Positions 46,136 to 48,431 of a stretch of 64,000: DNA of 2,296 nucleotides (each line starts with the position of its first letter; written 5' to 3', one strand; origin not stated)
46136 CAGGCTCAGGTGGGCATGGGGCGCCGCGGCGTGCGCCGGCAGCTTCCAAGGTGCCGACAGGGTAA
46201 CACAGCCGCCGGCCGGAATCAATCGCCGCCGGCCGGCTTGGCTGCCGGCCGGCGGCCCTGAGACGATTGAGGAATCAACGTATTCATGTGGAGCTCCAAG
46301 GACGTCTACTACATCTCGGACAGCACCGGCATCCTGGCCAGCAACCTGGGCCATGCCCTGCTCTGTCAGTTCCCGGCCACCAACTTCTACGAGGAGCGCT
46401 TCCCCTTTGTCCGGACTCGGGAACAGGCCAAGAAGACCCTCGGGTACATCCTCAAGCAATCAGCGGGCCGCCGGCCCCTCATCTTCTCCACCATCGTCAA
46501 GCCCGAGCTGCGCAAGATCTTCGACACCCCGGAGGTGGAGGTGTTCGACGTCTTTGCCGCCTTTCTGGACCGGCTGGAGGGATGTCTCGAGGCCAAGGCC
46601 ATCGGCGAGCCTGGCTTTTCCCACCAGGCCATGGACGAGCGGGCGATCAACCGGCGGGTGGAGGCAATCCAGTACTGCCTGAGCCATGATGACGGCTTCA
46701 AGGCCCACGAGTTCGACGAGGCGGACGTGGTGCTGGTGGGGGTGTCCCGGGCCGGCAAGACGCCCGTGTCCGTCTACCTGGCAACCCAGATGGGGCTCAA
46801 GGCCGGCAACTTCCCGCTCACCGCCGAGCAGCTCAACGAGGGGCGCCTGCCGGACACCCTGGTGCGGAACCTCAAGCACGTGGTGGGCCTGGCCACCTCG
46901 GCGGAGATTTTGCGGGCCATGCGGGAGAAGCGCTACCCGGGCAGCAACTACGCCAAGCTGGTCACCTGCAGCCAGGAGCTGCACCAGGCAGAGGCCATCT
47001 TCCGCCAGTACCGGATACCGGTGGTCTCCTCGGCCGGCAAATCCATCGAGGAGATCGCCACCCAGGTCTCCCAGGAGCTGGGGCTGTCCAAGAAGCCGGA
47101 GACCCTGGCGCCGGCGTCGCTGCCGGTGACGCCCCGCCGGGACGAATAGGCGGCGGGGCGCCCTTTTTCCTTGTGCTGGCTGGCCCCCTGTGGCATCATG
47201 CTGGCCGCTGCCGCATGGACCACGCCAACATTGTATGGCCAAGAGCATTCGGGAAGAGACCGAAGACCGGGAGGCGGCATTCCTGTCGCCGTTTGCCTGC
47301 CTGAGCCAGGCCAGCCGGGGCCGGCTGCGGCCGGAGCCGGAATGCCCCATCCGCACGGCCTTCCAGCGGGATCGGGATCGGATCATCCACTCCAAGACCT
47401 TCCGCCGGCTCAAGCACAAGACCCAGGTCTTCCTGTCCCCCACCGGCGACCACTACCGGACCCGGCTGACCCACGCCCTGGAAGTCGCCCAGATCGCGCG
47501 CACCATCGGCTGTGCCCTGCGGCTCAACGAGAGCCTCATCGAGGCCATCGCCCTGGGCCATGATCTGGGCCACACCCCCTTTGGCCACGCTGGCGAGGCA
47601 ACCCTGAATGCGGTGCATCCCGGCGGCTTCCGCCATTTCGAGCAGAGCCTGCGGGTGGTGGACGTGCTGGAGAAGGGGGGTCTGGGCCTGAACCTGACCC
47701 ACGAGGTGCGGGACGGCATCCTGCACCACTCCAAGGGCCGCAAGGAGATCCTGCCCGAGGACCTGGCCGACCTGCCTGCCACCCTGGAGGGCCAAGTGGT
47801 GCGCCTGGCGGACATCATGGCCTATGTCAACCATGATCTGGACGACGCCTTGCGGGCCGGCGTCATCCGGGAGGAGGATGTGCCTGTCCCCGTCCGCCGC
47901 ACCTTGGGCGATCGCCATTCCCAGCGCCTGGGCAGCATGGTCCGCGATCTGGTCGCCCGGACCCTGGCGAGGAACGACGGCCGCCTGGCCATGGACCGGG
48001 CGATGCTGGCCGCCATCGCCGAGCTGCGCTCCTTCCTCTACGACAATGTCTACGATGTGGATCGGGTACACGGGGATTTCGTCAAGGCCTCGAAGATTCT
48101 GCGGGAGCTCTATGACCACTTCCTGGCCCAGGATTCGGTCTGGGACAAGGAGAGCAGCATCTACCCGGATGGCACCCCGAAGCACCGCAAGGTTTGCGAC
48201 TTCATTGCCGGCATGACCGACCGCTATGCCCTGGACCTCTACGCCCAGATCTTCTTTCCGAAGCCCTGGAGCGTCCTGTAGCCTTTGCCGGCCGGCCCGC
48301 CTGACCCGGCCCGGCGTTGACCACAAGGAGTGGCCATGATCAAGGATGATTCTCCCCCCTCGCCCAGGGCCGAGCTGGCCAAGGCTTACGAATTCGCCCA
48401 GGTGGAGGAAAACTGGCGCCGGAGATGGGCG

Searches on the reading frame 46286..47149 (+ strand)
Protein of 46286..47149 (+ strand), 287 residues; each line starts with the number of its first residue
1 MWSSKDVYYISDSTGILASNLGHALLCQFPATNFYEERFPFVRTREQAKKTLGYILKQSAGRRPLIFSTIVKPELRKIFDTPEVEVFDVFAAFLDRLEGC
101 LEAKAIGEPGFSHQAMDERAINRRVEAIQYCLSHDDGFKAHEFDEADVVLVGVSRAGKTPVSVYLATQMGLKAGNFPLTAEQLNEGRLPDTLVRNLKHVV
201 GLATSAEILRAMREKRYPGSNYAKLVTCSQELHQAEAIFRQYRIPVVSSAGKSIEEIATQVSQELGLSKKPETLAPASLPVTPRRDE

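Call 51: search_protein_families(library=pfam, proteins=[window:46286-47149:+], max_evalue=0.00001)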
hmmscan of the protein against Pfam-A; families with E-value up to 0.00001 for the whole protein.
window:46286-47149:+ (287 aa): 1 family
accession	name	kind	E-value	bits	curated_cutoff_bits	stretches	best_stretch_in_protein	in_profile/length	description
PF03618.20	Kinase-PPPase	-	6.5e-70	236.1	23.5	1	7-261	1-255/256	Kinase/pyrophosphorylase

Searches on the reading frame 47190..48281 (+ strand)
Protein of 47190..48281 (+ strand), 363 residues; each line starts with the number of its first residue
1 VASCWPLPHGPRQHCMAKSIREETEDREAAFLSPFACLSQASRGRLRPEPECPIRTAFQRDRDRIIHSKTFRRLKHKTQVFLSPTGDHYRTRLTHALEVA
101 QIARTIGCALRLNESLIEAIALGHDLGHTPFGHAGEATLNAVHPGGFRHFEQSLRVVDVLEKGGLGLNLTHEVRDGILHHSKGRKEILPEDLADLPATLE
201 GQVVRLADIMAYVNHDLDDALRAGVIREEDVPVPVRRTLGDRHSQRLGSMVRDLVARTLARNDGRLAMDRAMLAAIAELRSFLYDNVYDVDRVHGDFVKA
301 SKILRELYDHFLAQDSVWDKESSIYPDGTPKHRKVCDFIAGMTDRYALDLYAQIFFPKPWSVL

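Call 50: search_protein_families(library=pfam, proteins=[window:47190-48281:+], max_evalue=0.00001)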
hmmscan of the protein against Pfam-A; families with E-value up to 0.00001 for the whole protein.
window:47190-48281:+ (363 aa): 2 families
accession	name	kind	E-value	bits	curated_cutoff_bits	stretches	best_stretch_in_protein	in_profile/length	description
PF13286.11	HD_assoc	-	8.2e-21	74.8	22.2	1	267-353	2-91/91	Phosphohydrolase-associated domain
PF01966.28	HD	-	1.6e-12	48.2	22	1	92-210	1-113/116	HD domain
